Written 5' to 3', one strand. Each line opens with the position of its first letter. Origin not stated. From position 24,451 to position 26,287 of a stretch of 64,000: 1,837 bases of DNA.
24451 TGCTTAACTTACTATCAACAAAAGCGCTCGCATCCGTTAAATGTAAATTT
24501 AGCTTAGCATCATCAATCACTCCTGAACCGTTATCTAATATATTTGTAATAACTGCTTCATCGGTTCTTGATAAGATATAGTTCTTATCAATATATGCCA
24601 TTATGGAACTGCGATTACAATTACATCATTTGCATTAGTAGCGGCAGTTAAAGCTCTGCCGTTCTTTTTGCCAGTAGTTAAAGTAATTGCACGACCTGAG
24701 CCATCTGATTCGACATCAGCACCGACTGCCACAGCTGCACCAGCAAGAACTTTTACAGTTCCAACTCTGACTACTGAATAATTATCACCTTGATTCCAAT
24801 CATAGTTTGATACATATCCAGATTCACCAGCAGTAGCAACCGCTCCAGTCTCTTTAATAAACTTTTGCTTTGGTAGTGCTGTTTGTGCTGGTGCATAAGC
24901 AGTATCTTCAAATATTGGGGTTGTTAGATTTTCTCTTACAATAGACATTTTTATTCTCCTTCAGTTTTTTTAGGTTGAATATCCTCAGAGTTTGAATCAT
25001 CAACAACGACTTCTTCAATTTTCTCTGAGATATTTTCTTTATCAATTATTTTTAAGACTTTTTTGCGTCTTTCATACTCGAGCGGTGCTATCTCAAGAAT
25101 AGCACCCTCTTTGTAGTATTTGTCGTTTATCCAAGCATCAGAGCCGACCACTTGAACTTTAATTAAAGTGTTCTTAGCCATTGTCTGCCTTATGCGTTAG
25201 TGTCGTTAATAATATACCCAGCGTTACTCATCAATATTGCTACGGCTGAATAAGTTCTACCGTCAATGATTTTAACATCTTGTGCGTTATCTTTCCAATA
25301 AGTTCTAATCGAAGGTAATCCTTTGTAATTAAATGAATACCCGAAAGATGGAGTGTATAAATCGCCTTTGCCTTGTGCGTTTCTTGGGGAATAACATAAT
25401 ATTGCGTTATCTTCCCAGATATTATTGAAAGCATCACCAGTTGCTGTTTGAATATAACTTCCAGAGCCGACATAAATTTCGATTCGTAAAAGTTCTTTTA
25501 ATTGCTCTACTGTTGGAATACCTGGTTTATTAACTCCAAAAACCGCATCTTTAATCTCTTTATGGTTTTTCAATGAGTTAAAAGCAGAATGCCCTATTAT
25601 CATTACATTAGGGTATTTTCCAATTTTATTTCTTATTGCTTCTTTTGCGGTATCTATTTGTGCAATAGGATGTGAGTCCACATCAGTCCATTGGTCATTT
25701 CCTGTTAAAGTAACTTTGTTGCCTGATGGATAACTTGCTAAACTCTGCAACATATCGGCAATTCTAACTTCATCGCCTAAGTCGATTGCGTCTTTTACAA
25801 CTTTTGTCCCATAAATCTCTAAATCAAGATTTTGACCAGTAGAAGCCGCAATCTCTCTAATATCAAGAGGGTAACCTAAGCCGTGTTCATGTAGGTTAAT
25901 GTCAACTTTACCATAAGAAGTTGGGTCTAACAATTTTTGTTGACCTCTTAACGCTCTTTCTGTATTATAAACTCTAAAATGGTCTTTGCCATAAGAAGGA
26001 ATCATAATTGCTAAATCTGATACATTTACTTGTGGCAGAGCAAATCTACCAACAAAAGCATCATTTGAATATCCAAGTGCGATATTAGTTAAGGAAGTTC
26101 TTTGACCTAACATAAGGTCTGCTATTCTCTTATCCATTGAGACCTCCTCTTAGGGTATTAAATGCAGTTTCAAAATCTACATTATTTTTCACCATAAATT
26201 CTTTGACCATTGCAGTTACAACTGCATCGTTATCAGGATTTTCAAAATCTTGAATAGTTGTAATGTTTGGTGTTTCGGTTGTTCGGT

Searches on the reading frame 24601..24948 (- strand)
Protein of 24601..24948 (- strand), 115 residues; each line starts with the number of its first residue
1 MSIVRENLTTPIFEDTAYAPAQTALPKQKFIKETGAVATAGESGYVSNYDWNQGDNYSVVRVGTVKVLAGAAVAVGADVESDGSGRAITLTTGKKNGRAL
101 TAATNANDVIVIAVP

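Call 9: search_protein_families(library=pfam, proteins=[window:24601-24948:-], max_evalue=0.01)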
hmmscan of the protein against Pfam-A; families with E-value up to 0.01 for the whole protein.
window:24601-24948:- (115 aa): 1 family
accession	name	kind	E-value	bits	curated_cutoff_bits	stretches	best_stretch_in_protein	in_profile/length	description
PF09956.15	Phage_cement_2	-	5.1e-07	30.5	24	1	37-112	23-101/103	Phage cement protein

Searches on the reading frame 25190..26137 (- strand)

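Call 9: search_protein_families(library=pfam, proteins=[window:25190-26137:-], max_evalue=0.01)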
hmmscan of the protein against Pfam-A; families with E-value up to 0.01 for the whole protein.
window:25190-26137:- (315 aa): 1 family
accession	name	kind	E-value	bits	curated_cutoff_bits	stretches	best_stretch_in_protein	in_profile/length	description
PF03864.22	Phage_cap_E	-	2.3e-10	40.5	22.9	1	140-284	152-301/329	Phage major capsid protein E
